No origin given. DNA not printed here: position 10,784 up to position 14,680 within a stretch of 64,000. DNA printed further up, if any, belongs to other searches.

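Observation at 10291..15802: Giant polytopic PAS-sensor adenylyl cyclase with unresolved 5' exon(s)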

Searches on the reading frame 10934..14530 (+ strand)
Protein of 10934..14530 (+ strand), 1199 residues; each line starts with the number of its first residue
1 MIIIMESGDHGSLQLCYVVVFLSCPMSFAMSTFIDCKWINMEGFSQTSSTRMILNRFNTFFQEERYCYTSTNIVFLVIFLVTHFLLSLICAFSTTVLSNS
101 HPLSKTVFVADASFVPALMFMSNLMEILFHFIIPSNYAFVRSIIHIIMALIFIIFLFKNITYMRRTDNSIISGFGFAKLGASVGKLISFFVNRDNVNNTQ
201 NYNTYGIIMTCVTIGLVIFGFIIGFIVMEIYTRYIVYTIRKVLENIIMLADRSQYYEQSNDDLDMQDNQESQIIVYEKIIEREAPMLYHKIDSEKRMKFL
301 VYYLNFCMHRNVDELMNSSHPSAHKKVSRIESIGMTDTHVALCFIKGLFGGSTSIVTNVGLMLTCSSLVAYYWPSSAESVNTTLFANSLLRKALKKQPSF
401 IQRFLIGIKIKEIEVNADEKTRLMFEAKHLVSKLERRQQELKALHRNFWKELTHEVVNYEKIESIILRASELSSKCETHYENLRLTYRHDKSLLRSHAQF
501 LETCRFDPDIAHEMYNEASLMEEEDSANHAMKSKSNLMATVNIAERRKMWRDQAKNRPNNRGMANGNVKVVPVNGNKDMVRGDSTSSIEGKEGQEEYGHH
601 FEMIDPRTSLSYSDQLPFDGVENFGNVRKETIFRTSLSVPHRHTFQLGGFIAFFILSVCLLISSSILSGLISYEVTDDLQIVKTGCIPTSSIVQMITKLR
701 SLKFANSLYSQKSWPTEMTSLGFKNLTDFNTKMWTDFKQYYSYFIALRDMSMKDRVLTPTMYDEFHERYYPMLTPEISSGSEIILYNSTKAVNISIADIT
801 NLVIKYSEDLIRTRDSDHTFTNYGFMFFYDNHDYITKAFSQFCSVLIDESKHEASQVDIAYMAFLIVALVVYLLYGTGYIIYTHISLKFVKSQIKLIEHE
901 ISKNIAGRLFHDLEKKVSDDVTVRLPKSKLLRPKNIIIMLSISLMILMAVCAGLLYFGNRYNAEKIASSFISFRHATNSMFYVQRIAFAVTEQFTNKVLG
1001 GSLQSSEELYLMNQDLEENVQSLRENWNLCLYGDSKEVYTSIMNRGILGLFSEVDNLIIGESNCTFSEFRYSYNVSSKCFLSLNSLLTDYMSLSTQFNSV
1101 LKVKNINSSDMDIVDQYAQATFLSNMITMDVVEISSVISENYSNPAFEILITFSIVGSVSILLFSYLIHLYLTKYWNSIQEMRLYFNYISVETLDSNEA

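Call 27: search_protein_representatives(protein=window:10934-14530:+)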
Query: 1199 residues. Proteins with E-value up to 0.001 (for the whole library): 123; up to 1e-10: 83; up to 1e-30: 46. The best 123 are listed.
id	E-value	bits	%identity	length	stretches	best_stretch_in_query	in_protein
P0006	1.1e-178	612.8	35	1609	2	617-1198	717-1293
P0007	1.0e-132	460.6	32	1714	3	617-1198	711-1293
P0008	2.5e-129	449.4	30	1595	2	347-1198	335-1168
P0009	1.9e-127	443.1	29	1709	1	17-1198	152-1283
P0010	1.2e-103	364.3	30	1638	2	17-529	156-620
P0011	1.5e-103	364.0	35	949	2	20-556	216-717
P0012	2.1e-90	320.5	34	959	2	22-536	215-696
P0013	2.7e-88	313.5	29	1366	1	28-1198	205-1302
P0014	2.1e-82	293.9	28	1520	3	607-1198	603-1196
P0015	6.3e-78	279.1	27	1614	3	340-530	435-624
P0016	2.3e-76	274.0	26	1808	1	17-1198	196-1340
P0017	2.0e-74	267.5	27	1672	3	20-243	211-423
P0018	3.6e-67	243.5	25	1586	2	18-530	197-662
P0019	6.3e-66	239.4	26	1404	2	64-531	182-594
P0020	9.2e-66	238.9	27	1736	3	617-1199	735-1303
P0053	3.6e-28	114.4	30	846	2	380-540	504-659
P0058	2.3e-26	108.4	26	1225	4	337-552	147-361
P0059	6.2e-26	107.0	28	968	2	340-528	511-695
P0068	6.2e-19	83.8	24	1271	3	355-542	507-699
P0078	3.8e-15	71.3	26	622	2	382-553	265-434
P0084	1.3e-12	62.8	28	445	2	389-536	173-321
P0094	1.8e-09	52.5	26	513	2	383-529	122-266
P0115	1.8e-05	39.2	25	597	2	383-527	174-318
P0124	5.4e-04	34.3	27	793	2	422-533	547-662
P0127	8.4e-04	33.7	28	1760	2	444-533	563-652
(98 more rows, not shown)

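Call 30: list_cluster_members(proteins=[P0006, P0007, P0008, P0009, P0010, P0011, P0012, P0013, P0016, P0020])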
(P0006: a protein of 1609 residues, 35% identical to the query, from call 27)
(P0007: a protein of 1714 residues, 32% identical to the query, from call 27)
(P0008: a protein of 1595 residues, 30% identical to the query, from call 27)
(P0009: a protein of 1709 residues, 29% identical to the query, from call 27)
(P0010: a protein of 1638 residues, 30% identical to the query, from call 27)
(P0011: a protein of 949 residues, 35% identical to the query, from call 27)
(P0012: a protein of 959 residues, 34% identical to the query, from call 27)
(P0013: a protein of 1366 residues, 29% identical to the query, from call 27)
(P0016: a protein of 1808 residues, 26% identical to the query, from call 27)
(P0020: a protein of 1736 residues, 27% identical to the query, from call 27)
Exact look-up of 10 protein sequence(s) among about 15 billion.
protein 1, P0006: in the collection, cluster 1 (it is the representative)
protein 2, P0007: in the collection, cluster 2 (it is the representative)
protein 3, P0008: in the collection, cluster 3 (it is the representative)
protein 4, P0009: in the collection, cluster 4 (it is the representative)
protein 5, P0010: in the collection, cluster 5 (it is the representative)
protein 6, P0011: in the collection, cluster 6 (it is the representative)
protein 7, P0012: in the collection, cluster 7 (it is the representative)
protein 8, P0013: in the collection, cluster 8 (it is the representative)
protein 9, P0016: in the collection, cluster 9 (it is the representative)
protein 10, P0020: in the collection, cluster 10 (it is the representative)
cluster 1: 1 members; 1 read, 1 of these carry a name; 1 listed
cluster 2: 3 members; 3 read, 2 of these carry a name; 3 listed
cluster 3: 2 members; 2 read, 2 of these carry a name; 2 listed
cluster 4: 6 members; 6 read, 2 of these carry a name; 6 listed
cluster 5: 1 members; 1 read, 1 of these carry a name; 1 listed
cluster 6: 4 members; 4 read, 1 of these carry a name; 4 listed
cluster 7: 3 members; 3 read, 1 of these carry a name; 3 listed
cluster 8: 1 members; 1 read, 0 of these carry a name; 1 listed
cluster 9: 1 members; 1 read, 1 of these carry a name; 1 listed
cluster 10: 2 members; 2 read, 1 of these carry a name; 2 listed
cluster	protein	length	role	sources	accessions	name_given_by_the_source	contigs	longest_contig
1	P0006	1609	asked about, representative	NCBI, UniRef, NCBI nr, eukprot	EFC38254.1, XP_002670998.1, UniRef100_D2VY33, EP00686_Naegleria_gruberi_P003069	predicted protein [Naegleria gruberi] | Predicted protein n=1 Tax=Naegleria gruberi TaxID=5762 RepID=D2VY33_NAEGR | uncharacterized protein NAEGRDRAFT_81665 [Naegleria gruberi]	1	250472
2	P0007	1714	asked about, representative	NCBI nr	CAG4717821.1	unnamed protein product [Naegleria fowleri]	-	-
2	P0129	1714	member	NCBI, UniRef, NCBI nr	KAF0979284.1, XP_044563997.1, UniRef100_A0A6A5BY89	hypothetical protein FDP41_001627 [Naegleria fowleri] | Adenylate and Guanylate cyclase catalytic domain containing protein n=1 Tax=Naegleria ... | uncharacterized protein FDP41_001627 [Naegleria fowleri]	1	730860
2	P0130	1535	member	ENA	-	-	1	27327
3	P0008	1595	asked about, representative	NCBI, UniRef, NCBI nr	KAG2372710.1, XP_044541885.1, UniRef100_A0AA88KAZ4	hypothetical protein C9374_013611 [Naegleria lovaniensis] | Adenylate and Guanylate cyclase catalytic domain containing protein n=1 Tax=Naegleria ... | uncharacterized protein C9374_013611 [Naegleria lovaniensis]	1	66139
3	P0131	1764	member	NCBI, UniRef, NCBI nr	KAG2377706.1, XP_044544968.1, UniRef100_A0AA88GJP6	hypothetical protein C9374_009222 [Naegleria lovaniensis] | Adenylate and Guanylate cyclase catalytic domain containing protein n=1 Tax=Naegleria ... | uncharacterized protein C9374_009222 [Naegleria lovaniensis]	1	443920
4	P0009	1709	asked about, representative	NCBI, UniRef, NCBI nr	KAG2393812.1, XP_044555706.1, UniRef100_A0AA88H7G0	hypothetical protein C9374_003576 [Naegleria lovaniensis] | Adenylate and Guanylate cyclase catalytic domain containing protein n=1 Tax=Naegleria ... | uncharacterized protein C9374_003576 [Naegleria lovaniensis]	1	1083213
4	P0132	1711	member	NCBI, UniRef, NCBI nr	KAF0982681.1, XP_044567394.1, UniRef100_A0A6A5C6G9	hypothetical protein FDP41_011611 [Naegleria fowleri] | Guanylate cyclase domain-containing protein n=1 Tax=Naegleria fowleri TaxID=5763 ... | uncharacterized protein FDP41_011611 [Naegleria fowleri]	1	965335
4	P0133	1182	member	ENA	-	-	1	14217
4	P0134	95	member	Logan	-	-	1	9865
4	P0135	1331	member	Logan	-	-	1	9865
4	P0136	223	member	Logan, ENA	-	-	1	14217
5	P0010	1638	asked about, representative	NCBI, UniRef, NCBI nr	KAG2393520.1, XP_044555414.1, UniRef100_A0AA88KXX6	hypothetical protein C9374_007051 [Naegleria lovaniensis] | Adenylate and Guanylate cyclase catalytic domain containing protein n=1 Tax=Naegleria ... | uncharacterized protein C9374_007051 [Naegleria lovaniensis]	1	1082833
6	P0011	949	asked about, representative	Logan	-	-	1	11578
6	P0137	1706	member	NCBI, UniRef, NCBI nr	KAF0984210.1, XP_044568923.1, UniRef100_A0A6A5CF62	hypothetical protein FDP41_007387 [Naegleria fowleri] | Adenylate and Guanylate cyclase catalytic domain containing protein n=1 Tax=Naegleria ... | uncharacterized protein FDP41_007387 [Naegleria fowleri]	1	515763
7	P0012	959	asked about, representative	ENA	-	-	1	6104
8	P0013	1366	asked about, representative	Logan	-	-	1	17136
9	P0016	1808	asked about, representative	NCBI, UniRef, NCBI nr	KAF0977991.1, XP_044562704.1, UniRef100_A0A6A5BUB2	hypothetical protein FDP41_003313 [Naegleria fowleri] | Guanylate cyclase domain-containing protein n=1 Tax=Naegleria fowleri TaxID=5763 ... | uncharacterized protein FDP41_003313 [Naegleria fowleri]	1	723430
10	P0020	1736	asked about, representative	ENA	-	-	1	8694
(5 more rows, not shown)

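Call 31: find_encoding_contigs(protein=P0006, flank=5000, max_places=4)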
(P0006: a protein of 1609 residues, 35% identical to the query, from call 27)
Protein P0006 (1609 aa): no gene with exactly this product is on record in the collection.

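Call 53: list_cluster_members(proteins=[P0053, P0058, P0059, P0068, P0078, P0084, P0094, P0115, P0124, P0127])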
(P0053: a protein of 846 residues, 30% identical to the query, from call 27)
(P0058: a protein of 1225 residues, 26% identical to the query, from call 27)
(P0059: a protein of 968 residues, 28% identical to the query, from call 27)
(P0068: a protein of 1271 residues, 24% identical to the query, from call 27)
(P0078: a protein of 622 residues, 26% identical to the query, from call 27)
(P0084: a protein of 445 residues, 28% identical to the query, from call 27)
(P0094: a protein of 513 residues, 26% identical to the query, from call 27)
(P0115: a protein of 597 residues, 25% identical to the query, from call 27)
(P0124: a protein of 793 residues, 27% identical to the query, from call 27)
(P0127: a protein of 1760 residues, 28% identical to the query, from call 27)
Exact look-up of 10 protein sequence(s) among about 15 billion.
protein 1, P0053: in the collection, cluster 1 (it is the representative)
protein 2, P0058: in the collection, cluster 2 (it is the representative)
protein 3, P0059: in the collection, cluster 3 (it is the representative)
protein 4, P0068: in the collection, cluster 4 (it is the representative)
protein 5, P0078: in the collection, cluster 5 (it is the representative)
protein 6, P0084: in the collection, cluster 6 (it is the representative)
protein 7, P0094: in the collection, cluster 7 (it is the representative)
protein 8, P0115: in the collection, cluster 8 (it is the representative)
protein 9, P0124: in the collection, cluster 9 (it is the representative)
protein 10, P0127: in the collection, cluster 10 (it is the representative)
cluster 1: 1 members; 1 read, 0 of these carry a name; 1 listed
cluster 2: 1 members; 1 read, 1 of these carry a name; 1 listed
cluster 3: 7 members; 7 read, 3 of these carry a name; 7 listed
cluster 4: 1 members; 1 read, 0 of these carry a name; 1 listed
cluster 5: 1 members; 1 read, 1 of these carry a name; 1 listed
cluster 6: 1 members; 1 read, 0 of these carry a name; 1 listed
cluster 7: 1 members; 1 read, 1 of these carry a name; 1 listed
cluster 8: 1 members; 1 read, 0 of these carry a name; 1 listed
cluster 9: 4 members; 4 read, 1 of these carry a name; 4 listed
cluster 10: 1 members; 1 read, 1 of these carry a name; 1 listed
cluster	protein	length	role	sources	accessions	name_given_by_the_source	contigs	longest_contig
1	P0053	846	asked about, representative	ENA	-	-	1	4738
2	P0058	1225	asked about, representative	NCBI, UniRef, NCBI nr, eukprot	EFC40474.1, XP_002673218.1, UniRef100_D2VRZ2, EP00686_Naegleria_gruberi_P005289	predicted protein [Naegleria gruberi] | Predicted protein n=1 Tax=Naegleria gruberi TaxID=5762 RepID=D2VRZ2_NAEGR | uncharacterized protein NAEGRDRAFT_71755 [Naegleria gruberi]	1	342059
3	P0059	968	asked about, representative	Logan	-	-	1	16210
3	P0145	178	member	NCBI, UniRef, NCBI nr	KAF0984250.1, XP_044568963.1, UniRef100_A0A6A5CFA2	hypothetical protein FDP41_007427 [Naegleria fowleri] | Guanylate cyclase domain-containing protein n=1 Tax=Naegleria fowleri TaxID=5763 ... | uncharacterized protein FDP41_007427 [Naegleria fowleri]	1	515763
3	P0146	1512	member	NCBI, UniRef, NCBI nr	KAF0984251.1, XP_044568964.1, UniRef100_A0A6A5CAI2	hypothetical protein FDP41_007428 [Naegleria fowleri] | PAS domain-containing protein n=1 Tax=Naegleria fowleri TaxID=5763 RepID=A0A6A5CAI2_NAEFO | uncharacterized protein FDP41_007428 [Naegleria fowleri]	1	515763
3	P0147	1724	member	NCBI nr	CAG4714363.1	unnamed protein product [Naegleria fowleri]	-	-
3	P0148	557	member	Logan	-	-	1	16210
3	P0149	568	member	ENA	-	-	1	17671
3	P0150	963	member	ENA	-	-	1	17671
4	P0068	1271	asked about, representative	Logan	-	-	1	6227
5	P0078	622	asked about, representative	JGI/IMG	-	hypothetical protein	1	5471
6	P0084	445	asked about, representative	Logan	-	-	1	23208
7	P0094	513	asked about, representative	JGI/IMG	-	hypothetical protein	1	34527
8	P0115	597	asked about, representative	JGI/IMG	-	-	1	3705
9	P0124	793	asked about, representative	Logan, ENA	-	-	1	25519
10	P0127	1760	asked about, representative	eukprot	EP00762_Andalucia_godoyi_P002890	ANDGO_04537.mRNA.1 Adenylate cyclase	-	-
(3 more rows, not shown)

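Call 72: predict_structure(alignment_id=A2)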
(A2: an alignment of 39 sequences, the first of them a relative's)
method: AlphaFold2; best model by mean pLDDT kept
length: 581 residues; sequences in the alignment: 39
mean_pLDDT: 82.1   pTM: 0.79
mean pLDDT of the five models: 82.1, 79.6, 79.3, 79.3, 79.1
residues with pLDDT >= 90: 280; 70-90: 197; 50-70: 40; < 50: 64
segments of 3 or more residues with pLDDT < 50: 1-61
pLDDT, mean of each block of 10 residues (from residue 1): 36 37 38 32 33 37 77 89 72 90 95 81 87 93 95 95 94 86 93 95 94 85 89 91 95 96 92 88 94 95 89 96 95 95 97 92 77 96 97 92 83 67 86 91 92 61 84 85 88 89 85 85 88 85 56 72 84 81 59
secondary structure, 60 per line:
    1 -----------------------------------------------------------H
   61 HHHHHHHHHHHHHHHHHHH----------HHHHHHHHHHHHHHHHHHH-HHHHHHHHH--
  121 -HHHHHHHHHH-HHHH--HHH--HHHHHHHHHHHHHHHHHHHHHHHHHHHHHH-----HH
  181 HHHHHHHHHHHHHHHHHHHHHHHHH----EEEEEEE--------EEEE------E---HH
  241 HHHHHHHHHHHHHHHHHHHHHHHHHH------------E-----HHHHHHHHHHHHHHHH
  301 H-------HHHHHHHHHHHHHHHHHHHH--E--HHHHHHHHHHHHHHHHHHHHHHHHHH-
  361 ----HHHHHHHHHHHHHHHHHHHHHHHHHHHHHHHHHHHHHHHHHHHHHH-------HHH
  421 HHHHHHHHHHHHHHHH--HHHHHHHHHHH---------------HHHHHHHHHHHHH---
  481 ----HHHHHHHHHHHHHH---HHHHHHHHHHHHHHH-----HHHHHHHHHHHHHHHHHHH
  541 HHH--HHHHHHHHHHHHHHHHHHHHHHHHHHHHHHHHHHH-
elements in order: H60-79 H90-108 H110-118 H122-131 H133-136 H144-173 H179-205 E210-216 E225-228 H239-266 H285-301 H309-328 H334-359 H365-410 H418-436 H439-449 H465-477 H485-498 H502-516 H522-543 H546-580

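Call 80: find_homologous_proteins(query=A3, max_evalue=0.001)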
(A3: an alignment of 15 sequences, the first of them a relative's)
Query A3 (15 sequences) (581 aa, profile of the alignment): 2 proteins with E <= 0.001 among 8000 candidates.
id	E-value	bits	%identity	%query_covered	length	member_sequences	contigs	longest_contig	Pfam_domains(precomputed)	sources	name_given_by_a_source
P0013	4.6e-206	705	55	99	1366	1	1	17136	PF25474.2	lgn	-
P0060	2.0e-190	653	100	100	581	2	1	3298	-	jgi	-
